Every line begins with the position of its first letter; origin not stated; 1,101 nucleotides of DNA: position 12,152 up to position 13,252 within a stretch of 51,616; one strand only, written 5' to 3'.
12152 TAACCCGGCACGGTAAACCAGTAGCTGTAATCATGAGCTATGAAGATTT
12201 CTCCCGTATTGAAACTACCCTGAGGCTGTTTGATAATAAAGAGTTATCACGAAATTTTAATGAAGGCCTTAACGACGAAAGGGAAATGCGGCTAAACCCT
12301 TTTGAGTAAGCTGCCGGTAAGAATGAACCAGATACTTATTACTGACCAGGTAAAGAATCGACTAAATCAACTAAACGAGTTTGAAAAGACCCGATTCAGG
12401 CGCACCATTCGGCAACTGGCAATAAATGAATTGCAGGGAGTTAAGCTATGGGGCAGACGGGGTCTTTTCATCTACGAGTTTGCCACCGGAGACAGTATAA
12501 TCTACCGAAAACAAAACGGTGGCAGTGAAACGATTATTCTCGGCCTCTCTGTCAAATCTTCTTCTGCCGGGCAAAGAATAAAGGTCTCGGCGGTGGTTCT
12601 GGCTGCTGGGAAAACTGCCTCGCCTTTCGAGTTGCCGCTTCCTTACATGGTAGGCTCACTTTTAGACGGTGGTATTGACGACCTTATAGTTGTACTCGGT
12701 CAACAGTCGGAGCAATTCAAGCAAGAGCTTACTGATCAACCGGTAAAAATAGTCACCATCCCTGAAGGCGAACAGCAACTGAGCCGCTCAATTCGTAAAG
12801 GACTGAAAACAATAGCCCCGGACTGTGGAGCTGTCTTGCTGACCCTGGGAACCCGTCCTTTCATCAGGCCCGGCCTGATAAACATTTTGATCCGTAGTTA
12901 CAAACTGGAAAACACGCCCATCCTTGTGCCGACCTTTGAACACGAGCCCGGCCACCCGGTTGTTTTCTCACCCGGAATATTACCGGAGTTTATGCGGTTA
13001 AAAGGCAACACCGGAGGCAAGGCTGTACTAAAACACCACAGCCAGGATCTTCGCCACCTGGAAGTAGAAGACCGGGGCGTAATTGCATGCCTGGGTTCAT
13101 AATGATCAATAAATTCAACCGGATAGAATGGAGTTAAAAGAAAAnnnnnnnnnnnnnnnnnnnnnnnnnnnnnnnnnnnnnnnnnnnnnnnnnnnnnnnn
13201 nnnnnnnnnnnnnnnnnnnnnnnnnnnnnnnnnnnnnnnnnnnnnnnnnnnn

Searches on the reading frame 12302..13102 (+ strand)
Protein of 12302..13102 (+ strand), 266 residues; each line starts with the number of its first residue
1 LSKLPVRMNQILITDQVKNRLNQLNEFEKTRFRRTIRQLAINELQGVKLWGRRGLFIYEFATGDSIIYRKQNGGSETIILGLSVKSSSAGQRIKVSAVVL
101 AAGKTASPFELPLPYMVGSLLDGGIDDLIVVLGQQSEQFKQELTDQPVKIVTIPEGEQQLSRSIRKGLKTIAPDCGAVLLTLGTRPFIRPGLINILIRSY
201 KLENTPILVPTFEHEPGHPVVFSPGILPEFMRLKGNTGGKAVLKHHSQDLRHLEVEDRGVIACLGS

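Call 3: search_protein_families(library=pfam, proteins=[window:12302-13102:+], max_evalue=1)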
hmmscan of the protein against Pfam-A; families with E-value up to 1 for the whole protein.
window:12302-13102:+ (266 aa): 2 families
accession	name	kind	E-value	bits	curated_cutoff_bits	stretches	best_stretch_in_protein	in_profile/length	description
PF12804.13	NTP_transf_3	-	3.3e-17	63.6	27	1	117-247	31-158/160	MobA-like NTP transferase domain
PF01128.25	IspD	-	0.00042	20.6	27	1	123-199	42-116/221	2-C-methyl-D-erythritol 4-phosphate cytidylyltransferase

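Call 4: search_protein_families(library=ncbifam, proteins=[window:12302-13102:+], max_evalue=1)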
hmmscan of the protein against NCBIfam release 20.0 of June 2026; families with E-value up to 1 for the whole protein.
window:12302-13102:+ (266 aa): 15 families
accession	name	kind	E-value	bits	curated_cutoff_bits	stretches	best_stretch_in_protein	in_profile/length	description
TIGR03310.1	matur_MocA_YgfJ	equivalog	1.3e-23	83.9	186.45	1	113-260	20-175/188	molybdenum cofactor cytidylyltransferase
NF045665.1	NTPtran_DVU1551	equivalog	2.2e-23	82.9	315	1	116-261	32-177/359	DVU_1551 family NTP transferase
TIGR03202.1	pucB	equivalog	6.6e-12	45.5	235.05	1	121-260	37-182/192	xanthine dehydrogenase accessory protein PucB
TIGR00453.1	ispD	equivalog_domain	7.6e-06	25.5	181.3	1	124-202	42-119/219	2-C-methyl-D-erythritol 4-phosphate cytidylyltransferase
NF053639.1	Mfer334_fam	equivalog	1e-05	25.5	260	1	117-200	42-126/209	pseudomurein biosynthesis protein PmurB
NF045782.1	NicBOxredNboR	equivalog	1.3e-05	24.9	260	1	116-249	41-181/206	nicotine blue oxidoreductase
NF001186.0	PRK00155.2-3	equivalog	0.00034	20.1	253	1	127-194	50-118/224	2-C-methyl-D-erythritol 4-phosphate cytidylyltransferase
TIGR01173.1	glmU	equivalog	0.00059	18.8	366.85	1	121-212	39-129/452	bifunctional UDP-N-acetylglucosamine diphosphorylase/glucosamine-1-phosphate N-acetyltransferase GlmU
NF010935.0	PRK14355.1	equivalog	0.00059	18.6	718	1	114-212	35-133/459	bifunctional UDP-N-acetylglucosamine diphosphorylase/glucosamine-1-phosphate N-acetyltransferase GlmU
NF006899.0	PRK09382.1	equivalog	0.0026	16.9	417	1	125-210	50-133/387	bifunctional 2-C-methyl-D-erythritol 4-phosphate cytidylyltransferase/2-C-methyl-D-erythritol 2,4-cyclodiphosphate synthase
NF010934.1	PRK14354.1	equivalog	0.026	13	450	1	116-204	33-119/447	bifunctional UDP-N-acetylglucosamine diphosphorylase/glucosamine-1-phosphate N-acetyltransferase GlmU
NF040615.1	HacA_Meth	equivalog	0.072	11.8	550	1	116-186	298-364/419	homoaconitase large subunit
NF010932.0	PRK14352.1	equivalog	0.2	10.3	611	1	127-211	51-137/488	bifunctional UDP-N-acetylglucosamine diphosphorylase/glucosamine-1-phosphate N-acetyltransferase GlmU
NF010933.0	PRK14353.1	equivalog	0.22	10.1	505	1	116-201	39-125/453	bifunctional UDP-N-acetylglucosamine diphosphorylase/glucosamine-1-phosphate N-acetyltransferase GlmU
TIGR01343.1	hacA_fam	subfamily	0.23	10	385.7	1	117-184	292-355/412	homoaconitate hydratase family protein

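Call 5: find_homologous_proteins(query=window:12302-13102:+, max_evalue=0.001)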
Query window:12302-13102:+ (266 aa): 10 proteins with E <= 0.001 among 1057 candidates.
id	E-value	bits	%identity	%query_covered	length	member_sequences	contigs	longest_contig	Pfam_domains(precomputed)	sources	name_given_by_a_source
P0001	8.7e-170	581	100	100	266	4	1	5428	PF12804.14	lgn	-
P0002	1.4e-84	301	57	97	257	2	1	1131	PF12804.14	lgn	-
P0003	4.1e-83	297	55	97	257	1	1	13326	PF12804.14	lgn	-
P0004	1.4e-81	292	56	95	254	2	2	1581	PF12804.14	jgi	-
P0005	4.9e-81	290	53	97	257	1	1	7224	PF12804.14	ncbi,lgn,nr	ncbi:MAG: nucleotidyltransferase family protein [Dehalococcoidaceae bacterium]|nr:nucleotidyltransfe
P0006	9.8e-81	289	53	97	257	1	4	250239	PF12804.14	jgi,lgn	-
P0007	4.3e-76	274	51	97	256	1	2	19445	PF12804.14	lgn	-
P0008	1.5e-74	269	51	96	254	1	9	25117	PF12804.14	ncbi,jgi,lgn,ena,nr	ncbi:MAG: nucleotidyltransferase family protein [Dehalococcoidales bacterium]|jgi:molybdenum cofacto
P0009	3.3e-71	258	50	97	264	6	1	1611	PF12804.14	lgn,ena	-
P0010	9.6e-59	217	42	95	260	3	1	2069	PF12804.14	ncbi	-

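Call 10: find_encoding_contigs(protein=P0006, flank=8000, max_places=3)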
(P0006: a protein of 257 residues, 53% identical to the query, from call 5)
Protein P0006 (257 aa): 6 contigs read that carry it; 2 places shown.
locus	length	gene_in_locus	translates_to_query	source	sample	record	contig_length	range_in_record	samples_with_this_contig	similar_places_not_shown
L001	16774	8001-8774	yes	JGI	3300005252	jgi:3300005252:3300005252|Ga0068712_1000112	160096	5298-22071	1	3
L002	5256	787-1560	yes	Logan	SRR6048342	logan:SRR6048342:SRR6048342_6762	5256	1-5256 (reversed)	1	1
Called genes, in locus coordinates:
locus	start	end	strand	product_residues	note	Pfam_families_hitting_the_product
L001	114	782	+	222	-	-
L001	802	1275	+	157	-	-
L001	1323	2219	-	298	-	PF01545:Cation_efflux, PF16916:ZT_dimer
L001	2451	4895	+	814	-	PF00133:tRNA-synt_1, PF09334:tRNA-synt_1g, PF13603:tRNA-synt_1_2, PF00133:tRNA-synt_1, PF09334:tRNA-synt_1g (weak), PF08264:Anticodon_1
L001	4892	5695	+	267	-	PF03807:F420_oxidored, PF14748:P5CR_dimer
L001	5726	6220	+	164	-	PF02674:Colicin_V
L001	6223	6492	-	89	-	PF00037:Fer4, PF12797:Fer4_2 (faint), PF12837:Fer4_6 (faint), PF13183:Fer4_8 (faint), PF13237:Fer4_10 (weak), PF12838:Fer4_7 (weak), PF13187:Fer4_9 (weak), PF13484:Fer4_16 (faint)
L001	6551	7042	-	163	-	PF01467:CTP_transf_like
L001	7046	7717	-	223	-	PF03602:Cons_hypoth95, PF05175:MTS (weak)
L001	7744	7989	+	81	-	PF02604:PhdYeFM_antitox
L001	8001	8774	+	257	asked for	PF12804:NTP_transf_3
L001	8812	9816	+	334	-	PF13379:NMT1_2, PF09084:NMT1, PF12727:PBP_like (faint)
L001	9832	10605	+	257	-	PF00528:BPD_transp_1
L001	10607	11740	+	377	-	PF13476:AAA_23 (weak), PF00005:ABC_tran, PF13304:AAA_21 (faint), PF03459:TOBE (weak)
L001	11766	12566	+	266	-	-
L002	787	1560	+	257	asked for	PF12804:NTP_transf_3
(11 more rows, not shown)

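Call 12: find_encoding_contigs(protein=P0010, flank=8000, max_places=3)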
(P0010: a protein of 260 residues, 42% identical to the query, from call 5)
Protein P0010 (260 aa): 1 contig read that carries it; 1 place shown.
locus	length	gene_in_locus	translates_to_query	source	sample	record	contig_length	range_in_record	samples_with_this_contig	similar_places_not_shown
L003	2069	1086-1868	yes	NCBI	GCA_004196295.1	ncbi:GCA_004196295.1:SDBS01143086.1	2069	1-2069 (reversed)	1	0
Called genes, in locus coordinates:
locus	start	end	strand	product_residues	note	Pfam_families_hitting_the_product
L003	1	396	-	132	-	?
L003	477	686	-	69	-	PF00753:Lactamase_B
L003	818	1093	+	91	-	PF02604:PhdYeFM_antitox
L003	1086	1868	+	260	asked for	PF12804:NTP_transf_3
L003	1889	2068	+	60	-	?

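Call 13: find_encoding_contigs(protein=P0008, flank=8000, max_places=3)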
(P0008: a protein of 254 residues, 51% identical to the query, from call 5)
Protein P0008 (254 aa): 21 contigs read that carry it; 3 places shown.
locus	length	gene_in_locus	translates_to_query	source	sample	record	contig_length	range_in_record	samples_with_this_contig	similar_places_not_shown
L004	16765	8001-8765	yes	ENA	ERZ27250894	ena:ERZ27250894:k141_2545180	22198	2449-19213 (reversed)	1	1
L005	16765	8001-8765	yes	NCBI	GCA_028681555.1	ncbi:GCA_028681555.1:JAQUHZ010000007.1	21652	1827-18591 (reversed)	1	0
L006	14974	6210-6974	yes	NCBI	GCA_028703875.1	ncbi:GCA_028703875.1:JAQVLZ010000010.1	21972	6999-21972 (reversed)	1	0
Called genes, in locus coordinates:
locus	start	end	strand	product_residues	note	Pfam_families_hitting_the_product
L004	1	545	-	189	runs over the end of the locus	PF00596:Aldolase_II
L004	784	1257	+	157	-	-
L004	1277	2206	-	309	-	PF01545:Cation_efflux, PF16916:ZT_dimer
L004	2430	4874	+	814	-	PF00133:tRNA-synt_1, PF09334:tRNA-synt_1g, PF13603:tRNA-synt_1_2, PF00133:tRNA-synt_1, PF09334:tRNA-synt_1g (weak), PF08264:Anticodon_1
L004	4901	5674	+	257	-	PF03807:F420_oxidored, PF14748:P5CR_dimer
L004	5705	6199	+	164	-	PF02674:Colicin_V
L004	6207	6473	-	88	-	PF00037:Fer4, PF12797:Fer4_2 (faint), PF12837:Fer4_6 (faint), PF13237:Fer4_10 (weak), PF12800:Fer4_4 (faint), PF12838:Fer4_7 (weak), PF13187:Fer4_9 (weak), PF13484:Fer4_16 (faint)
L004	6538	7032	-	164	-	PF01467:CTP_transf_like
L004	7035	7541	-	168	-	PF03602:Cons_hypoth95, PF05175:MTS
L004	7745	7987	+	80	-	PF02604:PhdYeFM_antitox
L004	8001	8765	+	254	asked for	PF12804:NTP_transf_3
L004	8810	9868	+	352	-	PF13379:NMT1_2, PF09084:NMT1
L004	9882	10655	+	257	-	PF00528:BPD_transp_1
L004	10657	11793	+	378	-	PF13476:AAA_23 (faint), PF00005:ABC_tran, PF13304:AAA_21 (faint), PF03459:TOBE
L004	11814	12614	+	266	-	-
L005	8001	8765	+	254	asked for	PF12804:NTP_transf_3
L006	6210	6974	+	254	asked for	PF12804:NTP_transf_3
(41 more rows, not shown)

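Call 29: predict_structure(alignment_id=A1)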
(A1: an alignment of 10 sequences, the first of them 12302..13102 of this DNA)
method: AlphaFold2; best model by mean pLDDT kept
length: 266 residues; sequences in the alignment: 10
mean_pLDDT: 64.5   pTM: 0.48
mean pLDDT of the five models: 64.5, 61.1, 57.8, 53.5, 52.2
residues with pLDDT >= 90: 15; 70-90: 70; 50-70: 135; < 50: 46
segments of 3 or more residues with pLDDT < 50: 1-6, 87-93, 102-108, 156-158, 182-184, 213-216, 256-266
pLDDT, mean of each block of 10 residues (from residue 1): 49 89 85 87 73 77 80 83 64 52 47 67 66 67 76 56 61 53 52 63 62 52 64 57 64 49 33
secondary structure, 60 per line:
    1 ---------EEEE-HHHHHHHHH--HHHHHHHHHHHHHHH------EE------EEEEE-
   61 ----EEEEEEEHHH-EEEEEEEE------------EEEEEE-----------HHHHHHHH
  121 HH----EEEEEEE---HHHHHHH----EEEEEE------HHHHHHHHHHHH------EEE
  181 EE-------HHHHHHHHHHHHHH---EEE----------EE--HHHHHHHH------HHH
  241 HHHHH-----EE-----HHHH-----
elements in order: E10-13 H15-23 H26-40 E55-59 E65-71 E76-83 E96-101 H113-122 E127-133 H137-143 E148-153 H160-171 E178-182 H190-203 E207-209 H224-231 H238-245 H258-261

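Call 33: fold_search(model_id=the predicted structure, library=pdb)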
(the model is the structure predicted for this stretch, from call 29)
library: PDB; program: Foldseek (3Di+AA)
matches with E <= 10: 1304; with E <= 0.001: 15
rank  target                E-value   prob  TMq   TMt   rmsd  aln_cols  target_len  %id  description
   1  2we9_B                6.8e-06  1.00  0.41  0.53   4.9       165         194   27  Crystal structure of Rv0371c from Mycobacterium tuberculosis H37Rv (released 2010-04-07)
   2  2we9_A                7.7e-06  1.00  0.41  0.55   4.8       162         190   28  Crystal structure of Rv0371c from Mycobacterium tuberculosis H37Rv (released 2010-04-07)
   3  2yes_B                7.7e-06  1.00  0.42  0.56   5.1       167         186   25  Crystal Structure of Rv0371C complex with Manganese from Mycobacterium Tuberculosis H37Rv (released 2011-04-06)
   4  2wee_A                2.2e-05  1.00  0.42  0.56   7.4       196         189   24  Crystal structure of Rv0371c from Mycobacterium tuberculosis H37Rv (released 2010-04-07)
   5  2yes_A                2.3e-05  1.00  0.41  0.55   4.9       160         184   28  Crystal Structure of Rv0371C complex with Manganese from Mycobacterium Tuberculosis H37Rv (released 2011-04-06)
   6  3d5n_H                2.6e-05  1.00  0.46  0.67   4.6       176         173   21  Crystal structure of the Q97W15_SULSO protein from Sulfolobus solfataricus. NESG target SsR125. (released 2008-07-15)
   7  3d5n_B                5.4e-05  1.00  0.43  0.64   5.4       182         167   21  Crystal structure of the Q97W15_SULSO protein from Sulfolobus solfataricus. NESG target SsR125. (released 2008-07-15)
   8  3d5n_I                5.8e-05  1.00  0.42  0.61   5.6       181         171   20  Crystal structure of the Q97W15_SULSO protein from Sulfolobus solfataricus. NESG target SsR125. (released 2008-07-15)
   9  3d5n_G                8.8e-05  1.00  0.45  0.68   4.6       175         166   22  Crystal structure of the Q97W15_SULSO protein from Sulfolobus solfataricus. NESG target SsR125. (released 2008-07-15)
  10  2waw                  1.0e-04  1.00  0.41  0.52   5.3       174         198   24  crystal structure of Mycobacterium tuberculosis rv0371c homolog from mycobacterium sp. strain JC1 (released 2010-04-07)
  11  6plj                  2.8e-04  1.00  0.41  0.49   5.8       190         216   17  A nucleotidyl transferase from Methanothermobacter thermautotroptrophicus (Mth528) (released 2020-07-08)
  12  3d5n_E                4.0e-04  1.00  0.43  0.62   5.7       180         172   22  Crystal structure of the Q97W15_SULSO protein from Sulfolobus solfataricus. NESG target SsR125. (released 2008-07-15)
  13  4kt7_A                4.0e-04  1.00  0.40  0.46   9.6       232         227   18  The crystal structure of 4-diphosphocytidyl-2C-methyl-D-erythritolsynthase from Anaerococcus prevotii DSM 20548 (released 2013-06-05)
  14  4fxe_E                7.4e-04  1.00  0.26  0.77   2.7        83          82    7  Crystal structure of the intact E. coli RelBE toxin-antitoxin complex (released 2012-08-29)
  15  4kt7_B                7.9e-04  1.00  0.39  0.46   9.8       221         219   15  The crystal structure of 4-diphosphocytidyl-2C-methyl-D-erythritolsynthase from Anaerococcus prevotii DSM 20548 (released 2013-06-05)
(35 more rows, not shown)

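Call 37: find_related_loci(query=A1, collection=genome_contigs, flank=7000)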
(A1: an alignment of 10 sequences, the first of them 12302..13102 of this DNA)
Query A1 (266 aa) in genome_contigs; peptide patterns used: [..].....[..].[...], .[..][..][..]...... (x = any residue, [..] = any of these).
55 stretches matched a pattern; 27 encode a relative of the query (tblastn E <= 1e-3); 27 distinct loci.
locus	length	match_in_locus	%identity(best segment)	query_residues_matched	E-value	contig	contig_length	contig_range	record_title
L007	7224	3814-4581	53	8-265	3e-88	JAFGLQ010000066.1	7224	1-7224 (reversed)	MAG: Dehalococcoidaceae bacterium isolate Zod_Metabat.406 k87_6676399, whole genome shotgun sequence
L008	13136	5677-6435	51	10-264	1e-80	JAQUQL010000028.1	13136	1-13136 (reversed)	MAG: Dehalococcoidales bacterium isolate STD1_49 NODE_12367_length_13136_cov_10.349835_Sandtown_D1, whole genome shotgun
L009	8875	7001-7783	50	3-266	2e-75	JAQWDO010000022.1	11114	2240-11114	MAG: Dehalococcoidales bacterium isolate STF2_53 NODE_17453_length_11114_cov_4.084099_Sandtown_F2, whole genome shotgun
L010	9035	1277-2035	43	8-261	3e-65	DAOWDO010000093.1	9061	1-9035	MAG TPA_asm: Dehalococcoidia bacterium isolate CSMAG_1915 CSMAG_1915_k141_3849777_length_9061_cov_9.2140, whole genome s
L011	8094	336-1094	42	8-261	2e-63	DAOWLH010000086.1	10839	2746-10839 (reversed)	MAG TPA_asm: Dehalococcoidia bacterium isolate CSMAG_2116 CSMAG_2116_k141_1978675_length_10839_cov_10.5287, whole genome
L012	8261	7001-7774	40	8-266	2e-62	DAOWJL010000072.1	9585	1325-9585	MAG TPA_asm: Dehalococcoidia bacterium isolate CSMAG_2068 CSMAG_2068_k141_5368446_length_9585_cov_12.0000, whole genome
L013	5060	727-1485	41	8-261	2e-62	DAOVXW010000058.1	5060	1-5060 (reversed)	MAG TPA_asm: Dehalococcoidia bacterium isolate CSMAG_1767 CSMAG_1767_k141_6251123_length_5060_cov_12.0000, whole genome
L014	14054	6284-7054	40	8-265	3e-59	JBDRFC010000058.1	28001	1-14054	MAG: Chloroflexota bacterium isolate MEGAHIT-group-1.351 k141_2501494, whole genome shotgun sequence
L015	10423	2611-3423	33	8-265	4e-46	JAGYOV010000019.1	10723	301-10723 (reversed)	MAG: Dehalococcoidia bacterium isolate M55B177 19, whole genome shotgun sequence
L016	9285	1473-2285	33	8-265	4e-43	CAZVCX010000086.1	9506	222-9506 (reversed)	MAG TPA_asm: uncultured Dehalococcoidales bacterium isolate SRP067234_co1_316 genome assembly, contig: k99_314294, whole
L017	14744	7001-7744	42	8-256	4e-60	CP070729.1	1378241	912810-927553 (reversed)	MAG: Dehalococcoidia bacterium isolate bin423 chromosome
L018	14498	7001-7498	29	93-244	1e-14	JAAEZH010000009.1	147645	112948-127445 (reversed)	MAG: Bacteroidetes bacterium isolate P03SST1bin.21 NODE_78_length_147645_cov_8.22518, whole genome shotgun sequence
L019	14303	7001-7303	28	148-246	3e-11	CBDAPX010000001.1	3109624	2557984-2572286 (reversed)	MAG: Paracoccaceae bacterium isolate 350b2efe-0a6b-4517-9abd-7d936c5c7035 genome assembly, contig: contig_1, whole genom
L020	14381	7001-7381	24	124-248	1e-10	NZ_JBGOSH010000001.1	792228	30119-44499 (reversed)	Ruegeria sp. 2012CJ15-1 2012CJ15-1_1, whole genome shotgun sequence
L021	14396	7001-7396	24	117-246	6e-9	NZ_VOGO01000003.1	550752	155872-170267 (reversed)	Phaeobacter marinintestinus strain UB-M7 UB-M7_scaffold3, whole genome shotgun sequence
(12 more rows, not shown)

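Call 42: search_protein_families(library=ncbifam, proteins=[L017:7797-8657:+], max_evalue=0.0001)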
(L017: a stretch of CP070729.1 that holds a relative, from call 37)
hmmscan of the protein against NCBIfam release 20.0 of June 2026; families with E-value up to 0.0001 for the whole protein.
L017:7797-8657:+ (286 aa): 4 families
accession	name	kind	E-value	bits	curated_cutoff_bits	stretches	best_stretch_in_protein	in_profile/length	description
TIGR01256.1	modA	equivalog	5.9e-19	68.8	62.5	1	40-254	6-217/217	molybdate ABC transporter substrate-binding protein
NF007958.0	PRK10677.1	equivalog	4.1e-11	42.3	253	1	10-256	9-254/256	molybdate ABC transporter substrate-binding protein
NF002918.0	PRK03537.1-4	equivalog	4.6e-07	29.4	288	1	27-256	5-244/246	molybdate ABC transporter substrate-binding protein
NF002917.0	PRK03537.1-3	equivalog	8.6e-05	21.8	264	0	27-158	22-152/267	molybdate ABC transporter substrate-binding protein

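Call 65: search_protein_families(library=ncbifam, proteins=[L015:3451-4476:+], max_evalue=0.00001)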
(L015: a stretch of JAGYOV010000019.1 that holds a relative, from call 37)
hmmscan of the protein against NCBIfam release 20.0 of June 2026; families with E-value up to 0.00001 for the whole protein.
L015:3451-4476:+ (341 aa): 7 families
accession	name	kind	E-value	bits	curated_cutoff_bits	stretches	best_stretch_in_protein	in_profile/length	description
TIGR00177.1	molyb_syn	domain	1.4e-13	51.1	85.35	1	174-263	3-94/148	molybdenum cofactor synthesis domain-containing protein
NF002291.0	PRK01215.1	equivalog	5.5e-13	48.6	293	1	176-254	7-84/264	nicotinamide mononucleotide deamidase-related protein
NF001813.0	PRK00549.1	equivalog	1.8e-12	47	379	1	176-255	4-82/414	competence/damage-inducible protein A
NF011068.0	PRK14498.1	equivalog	3.9e-10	38.4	534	1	170-286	184-305/647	molybdopterin biosynthesis protein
NF002977.0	PRK03670.1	equivalog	2.2e-09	37.1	305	1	177-256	5-84/252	competence damage-inducible protein A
NF002947.1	PRK03604.1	equivalog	4.9e-09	35.9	285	1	174-257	145-230/301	bifunctional molybdenum cofactor biosynthesis protein MoaC/MoaB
TIGR00200.1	cinA_nterm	subfamily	8.5e-09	34.6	243.15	1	177-254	6-82/414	CinA family nicotinamide mononucleotide deamidase-related protein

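Call 74: predict_structure(alignment_id=A6)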
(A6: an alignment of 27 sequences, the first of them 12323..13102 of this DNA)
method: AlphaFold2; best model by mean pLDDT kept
length: 259 residues; sequences in the alignment: 27
mean_pLDDT: 84.8   pTM: 0.64
mean pLDDT of the five models: 84.8, 84.2, 84.0, 83.9, 82.0
residues with pLDDT >= 90: 117; 70-90: 113; 50-70: 20; < 50: 9
segments of 3 or more residues with pLDDT < 50: 80-82, 99-102
pLDDT, mean of each block of 10 residues (from residue 1): 89 90 92 90 87 84 88 83 74 71 70 92 84 83 80 85 92 83 89 89 91 93 86 85 90 65
secondary structure, 60 per line:
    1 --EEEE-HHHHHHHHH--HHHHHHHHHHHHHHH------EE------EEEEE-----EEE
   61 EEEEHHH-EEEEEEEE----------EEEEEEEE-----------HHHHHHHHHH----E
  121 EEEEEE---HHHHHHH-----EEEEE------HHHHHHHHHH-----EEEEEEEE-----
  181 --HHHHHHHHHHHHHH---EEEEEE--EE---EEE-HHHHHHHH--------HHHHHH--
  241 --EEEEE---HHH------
elements in order: E3-6 H8-16 H19-33 E48-52 E58-64 E69-76 E87-94 H106-115 E120-126 H130-136 E142-146 H153-162 E168-175 H183-196 E200-205 E213-215 H217-224 H233-238 E243-247
